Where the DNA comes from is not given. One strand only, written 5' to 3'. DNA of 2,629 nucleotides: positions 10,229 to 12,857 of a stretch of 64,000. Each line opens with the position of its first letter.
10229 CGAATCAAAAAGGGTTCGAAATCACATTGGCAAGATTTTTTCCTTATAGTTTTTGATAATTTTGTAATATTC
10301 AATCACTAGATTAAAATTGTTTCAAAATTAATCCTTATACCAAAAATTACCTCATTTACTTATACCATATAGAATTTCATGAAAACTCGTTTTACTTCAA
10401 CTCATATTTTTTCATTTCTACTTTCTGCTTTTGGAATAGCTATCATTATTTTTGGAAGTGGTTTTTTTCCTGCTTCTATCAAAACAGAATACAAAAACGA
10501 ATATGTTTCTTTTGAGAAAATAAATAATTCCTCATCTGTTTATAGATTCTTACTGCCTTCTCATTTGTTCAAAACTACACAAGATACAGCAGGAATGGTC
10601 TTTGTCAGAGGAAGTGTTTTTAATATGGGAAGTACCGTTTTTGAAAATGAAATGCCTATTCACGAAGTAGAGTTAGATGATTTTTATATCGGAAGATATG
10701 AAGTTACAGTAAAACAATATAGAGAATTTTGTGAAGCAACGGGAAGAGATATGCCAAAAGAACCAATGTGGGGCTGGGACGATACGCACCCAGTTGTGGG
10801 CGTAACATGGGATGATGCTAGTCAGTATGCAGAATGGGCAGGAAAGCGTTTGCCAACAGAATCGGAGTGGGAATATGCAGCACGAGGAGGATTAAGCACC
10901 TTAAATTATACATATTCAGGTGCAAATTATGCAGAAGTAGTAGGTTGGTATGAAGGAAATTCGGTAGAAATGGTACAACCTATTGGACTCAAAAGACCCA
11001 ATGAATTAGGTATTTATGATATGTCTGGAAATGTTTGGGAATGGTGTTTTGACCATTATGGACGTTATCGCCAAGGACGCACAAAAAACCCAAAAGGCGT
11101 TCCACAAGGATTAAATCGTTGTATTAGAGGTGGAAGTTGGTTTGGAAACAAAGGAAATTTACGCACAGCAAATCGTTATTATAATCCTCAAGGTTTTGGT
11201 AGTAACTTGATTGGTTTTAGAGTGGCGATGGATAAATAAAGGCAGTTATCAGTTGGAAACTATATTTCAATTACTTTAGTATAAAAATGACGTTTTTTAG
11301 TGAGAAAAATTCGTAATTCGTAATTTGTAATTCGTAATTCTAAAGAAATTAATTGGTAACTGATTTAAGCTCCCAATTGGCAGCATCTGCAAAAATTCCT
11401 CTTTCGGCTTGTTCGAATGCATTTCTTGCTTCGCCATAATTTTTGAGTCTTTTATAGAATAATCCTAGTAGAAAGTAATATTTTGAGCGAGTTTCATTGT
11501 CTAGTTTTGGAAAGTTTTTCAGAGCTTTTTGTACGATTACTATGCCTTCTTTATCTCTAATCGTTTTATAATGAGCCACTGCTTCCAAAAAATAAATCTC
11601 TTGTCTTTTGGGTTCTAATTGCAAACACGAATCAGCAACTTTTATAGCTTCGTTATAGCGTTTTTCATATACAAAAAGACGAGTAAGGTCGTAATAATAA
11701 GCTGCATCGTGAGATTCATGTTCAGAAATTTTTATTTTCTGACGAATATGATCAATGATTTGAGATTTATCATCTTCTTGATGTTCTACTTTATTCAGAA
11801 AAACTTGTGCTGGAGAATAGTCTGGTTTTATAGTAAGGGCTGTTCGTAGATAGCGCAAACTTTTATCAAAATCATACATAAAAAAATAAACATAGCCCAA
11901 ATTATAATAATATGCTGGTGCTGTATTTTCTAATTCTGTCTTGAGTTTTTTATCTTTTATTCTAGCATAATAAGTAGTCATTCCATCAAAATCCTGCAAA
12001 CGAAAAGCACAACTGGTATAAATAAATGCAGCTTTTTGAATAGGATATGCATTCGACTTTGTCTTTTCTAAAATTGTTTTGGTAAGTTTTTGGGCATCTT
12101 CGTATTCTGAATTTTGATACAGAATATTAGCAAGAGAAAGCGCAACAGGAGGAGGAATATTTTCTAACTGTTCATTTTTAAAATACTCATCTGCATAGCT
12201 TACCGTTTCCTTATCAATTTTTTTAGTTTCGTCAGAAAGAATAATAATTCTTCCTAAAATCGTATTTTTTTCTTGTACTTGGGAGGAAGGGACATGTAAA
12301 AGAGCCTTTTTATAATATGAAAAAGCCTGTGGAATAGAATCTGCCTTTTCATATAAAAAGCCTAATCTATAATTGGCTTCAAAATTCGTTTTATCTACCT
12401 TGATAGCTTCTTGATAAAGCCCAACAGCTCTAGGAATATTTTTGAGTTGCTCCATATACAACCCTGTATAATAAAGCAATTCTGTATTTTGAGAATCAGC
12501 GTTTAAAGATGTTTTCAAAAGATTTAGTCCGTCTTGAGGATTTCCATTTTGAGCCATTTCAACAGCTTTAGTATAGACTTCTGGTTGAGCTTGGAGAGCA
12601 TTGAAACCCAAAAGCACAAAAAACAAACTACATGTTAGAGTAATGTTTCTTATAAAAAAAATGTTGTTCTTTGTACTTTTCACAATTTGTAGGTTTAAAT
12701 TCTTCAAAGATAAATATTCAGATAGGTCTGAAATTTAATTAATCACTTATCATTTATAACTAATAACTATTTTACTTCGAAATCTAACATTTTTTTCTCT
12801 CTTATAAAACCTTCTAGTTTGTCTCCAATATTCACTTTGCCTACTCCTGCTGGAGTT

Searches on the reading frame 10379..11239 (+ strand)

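Call 83: search_protein_families(library=pfam, proteins=[window:10379-11239:+], max_evalue=0.00001)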
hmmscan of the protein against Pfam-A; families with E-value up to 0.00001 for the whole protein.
window:10379-11239:+ (286 aa): 1 family
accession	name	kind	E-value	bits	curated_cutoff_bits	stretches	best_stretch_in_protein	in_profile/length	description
PF03781.23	FGE-sulfatase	-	1.1e-55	189.5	23.3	1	70-283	2-254/255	Sulfatase-modifying factor enzyme 1-like domain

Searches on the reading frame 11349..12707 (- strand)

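Call 83: search_protein_families(library=pfam, proteins=[window:11349-12707:-], max_evalue=0.00001)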
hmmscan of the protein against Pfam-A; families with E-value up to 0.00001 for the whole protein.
window:11349-12707:- (452 aa): 14 families
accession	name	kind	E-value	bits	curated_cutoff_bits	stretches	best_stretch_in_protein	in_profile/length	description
PF07719.23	TPR_2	-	1.3e-24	84.6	27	0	265-297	2-34/34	Tetratricopeptide repeat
PF14559.12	TPR_19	-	3e-18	66.4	25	0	348-401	4-57/68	Tetratricopeptide repeat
PF13428.12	TPR_14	-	4.5e-16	58.2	23.5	0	337-374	3-40/44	Tetratricopeptide repeat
PF13424.12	TPR_12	-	1.6e-14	54.3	30.1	0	393-435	27-72/77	Tetratricopeptide repeat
PF00515.34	TPR_1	-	3.5e-14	52.4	27.8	0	266-297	3-34/34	Tetratricopeptide repeat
PF13432.12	TPR_16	-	5.5e-13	49.5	32.7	0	52-102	8-58/65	Tetratricopeptide repeat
PF13181.12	TPR_8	-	3.1e-12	46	25.7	0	266-297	3-34/34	Tetratricopeptide repeat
PF25062.1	ARM_TT21_N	-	2.5e-10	40.9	40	0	318-433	82-193/222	Tetratricopeptide repeat protein 21 N-terminal ARM repeat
PF13431.12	TPR_17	-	3.1e-10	40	24.4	0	97-124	1-28/34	Tetratricopeptide repeat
PF12895.13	ANAPC3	-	1.9e-08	34.9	27.2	0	349-433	3-81/82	Anaphase-promoting complex, cyclosome, subunit 3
PF23914.1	TPR_CcmH_CycH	-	2.1e-08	34.6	42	0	67-141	78-153/158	Cytochrome c-type biogenesis protein H TPR domain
PF13414.12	TPR_11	-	9.4e-08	32.1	26.8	0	89-121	8-40/42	TPR repeat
PF25063.1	ARM_TT21_C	-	3.6e-06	27.4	35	0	55-140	109-195/209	Tetratricopeptide repeat protein 21 C-terminal ARM domain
PF13374.12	TPR_10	-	6.6e-06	26.4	27.5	0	266-293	4-31/42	Tetratricopeptide repeat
